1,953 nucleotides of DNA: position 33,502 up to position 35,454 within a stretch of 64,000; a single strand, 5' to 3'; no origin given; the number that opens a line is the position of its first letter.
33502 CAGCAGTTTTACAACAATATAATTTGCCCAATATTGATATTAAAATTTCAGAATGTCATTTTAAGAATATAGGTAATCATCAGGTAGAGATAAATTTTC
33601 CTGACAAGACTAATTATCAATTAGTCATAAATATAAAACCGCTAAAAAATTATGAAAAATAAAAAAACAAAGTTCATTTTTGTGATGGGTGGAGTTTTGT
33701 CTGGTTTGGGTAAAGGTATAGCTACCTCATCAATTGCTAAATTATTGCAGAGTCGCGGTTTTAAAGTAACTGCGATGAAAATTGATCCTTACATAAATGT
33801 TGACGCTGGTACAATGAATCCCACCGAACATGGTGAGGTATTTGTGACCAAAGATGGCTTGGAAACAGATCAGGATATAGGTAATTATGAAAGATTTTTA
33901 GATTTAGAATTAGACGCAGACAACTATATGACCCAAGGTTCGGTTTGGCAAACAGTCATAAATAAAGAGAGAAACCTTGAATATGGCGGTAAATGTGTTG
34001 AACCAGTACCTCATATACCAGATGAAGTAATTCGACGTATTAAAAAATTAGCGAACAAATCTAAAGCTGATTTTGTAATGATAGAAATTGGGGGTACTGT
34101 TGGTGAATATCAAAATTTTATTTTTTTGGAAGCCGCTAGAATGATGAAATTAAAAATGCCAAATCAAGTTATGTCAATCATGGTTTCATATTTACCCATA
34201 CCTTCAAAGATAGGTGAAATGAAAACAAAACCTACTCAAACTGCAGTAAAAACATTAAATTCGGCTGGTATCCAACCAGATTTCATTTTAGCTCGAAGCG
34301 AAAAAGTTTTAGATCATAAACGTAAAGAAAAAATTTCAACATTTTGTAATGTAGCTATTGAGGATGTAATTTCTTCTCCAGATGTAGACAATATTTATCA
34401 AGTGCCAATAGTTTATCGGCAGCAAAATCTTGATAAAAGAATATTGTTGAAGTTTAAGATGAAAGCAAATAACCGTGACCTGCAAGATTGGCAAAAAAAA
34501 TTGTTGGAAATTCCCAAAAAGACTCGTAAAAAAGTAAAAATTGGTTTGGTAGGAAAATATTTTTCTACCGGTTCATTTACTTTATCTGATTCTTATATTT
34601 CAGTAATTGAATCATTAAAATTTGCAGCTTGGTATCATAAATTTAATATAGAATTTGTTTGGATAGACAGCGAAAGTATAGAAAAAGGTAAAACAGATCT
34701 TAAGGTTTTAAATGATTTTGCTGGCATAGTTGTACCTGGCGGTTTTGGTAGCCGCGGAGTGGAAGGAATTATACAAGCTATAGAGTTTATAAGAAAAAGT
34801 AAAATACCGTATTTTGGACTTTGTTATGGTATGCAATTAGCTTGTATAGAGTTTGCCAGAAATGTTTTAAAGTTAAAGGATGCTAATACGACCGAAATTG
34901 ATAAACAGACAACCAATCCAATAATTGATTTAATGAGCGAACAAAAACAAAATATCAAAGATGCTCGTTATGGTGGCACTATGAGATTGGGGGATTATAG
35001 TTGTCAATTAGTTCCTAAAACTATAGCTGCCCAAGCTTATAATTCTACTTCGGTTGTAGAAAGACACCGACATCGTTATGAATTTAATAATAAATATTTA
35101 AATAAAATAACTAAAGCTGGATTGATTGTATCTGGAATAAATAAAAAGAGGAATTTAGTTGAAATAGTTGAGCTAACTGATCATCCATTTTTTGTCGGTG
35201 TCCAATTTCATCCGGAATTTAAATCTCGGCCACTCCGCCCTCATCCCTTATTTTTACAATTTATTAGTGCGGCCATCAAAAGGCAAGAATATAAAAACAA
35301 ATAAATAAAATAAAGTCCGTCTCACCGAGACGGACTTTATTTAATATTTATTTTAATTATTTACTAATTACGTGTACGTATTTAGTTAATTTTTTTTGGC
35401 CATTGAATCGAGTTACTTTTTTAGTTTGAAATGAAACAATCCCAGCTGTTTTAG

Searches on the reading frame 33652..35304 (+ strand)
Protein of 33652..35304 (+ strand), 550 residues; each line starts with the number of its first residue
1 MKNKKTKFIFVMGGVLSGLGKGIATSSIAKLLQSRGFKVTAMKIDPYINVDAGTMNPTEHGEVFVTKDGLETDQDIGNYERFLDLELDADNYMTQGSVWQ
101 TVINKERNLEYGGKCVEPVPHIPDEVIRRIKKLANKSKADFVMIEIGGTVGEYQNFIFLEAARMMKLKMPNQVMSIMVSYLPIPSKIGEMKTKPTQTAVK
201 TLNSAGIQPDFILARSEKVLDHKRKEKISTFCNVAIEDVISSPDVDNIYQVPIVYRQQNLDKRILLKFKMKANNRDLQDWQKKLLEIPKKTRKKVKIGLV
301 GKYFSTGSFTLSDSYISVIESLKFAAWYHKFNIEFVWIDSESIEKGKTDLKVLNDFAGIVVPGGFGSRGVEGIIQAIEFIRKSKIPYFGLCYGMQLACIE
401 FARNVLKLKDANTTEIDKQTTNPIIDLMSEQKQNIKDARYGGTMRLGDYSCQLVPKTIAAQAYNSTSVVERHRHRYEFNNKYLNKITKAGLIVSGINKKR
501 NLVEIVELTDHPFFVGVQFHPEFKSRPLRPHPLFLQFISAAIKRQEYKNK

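Call 70: search_protein_families(library=ncbifam, proteins=[window:33652-35304:+], max_evalue=1e-10)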
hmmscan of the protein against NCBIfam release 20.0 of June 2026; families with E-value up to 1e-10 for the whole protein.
window:33652-35304:+ (550 aa): 3 families
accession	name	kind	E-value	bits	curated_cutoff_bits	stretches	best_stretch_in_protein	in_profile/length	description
NF003792.0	PRK05380.1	equivalog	5.2e-216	718.4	308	1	5-547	2-532/534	CTP synthase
TIGR00337.1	PyrG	equivalog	7.4e-206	684.8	462.75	1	5-540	2-526/526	glutamine hydrolyzing CTP synthase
NF004836.1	PRK06186.1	equivalog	1.6e-41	141.9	260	1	296-541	2-227/228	CTP synthase C-terminal region-related (seleno)protein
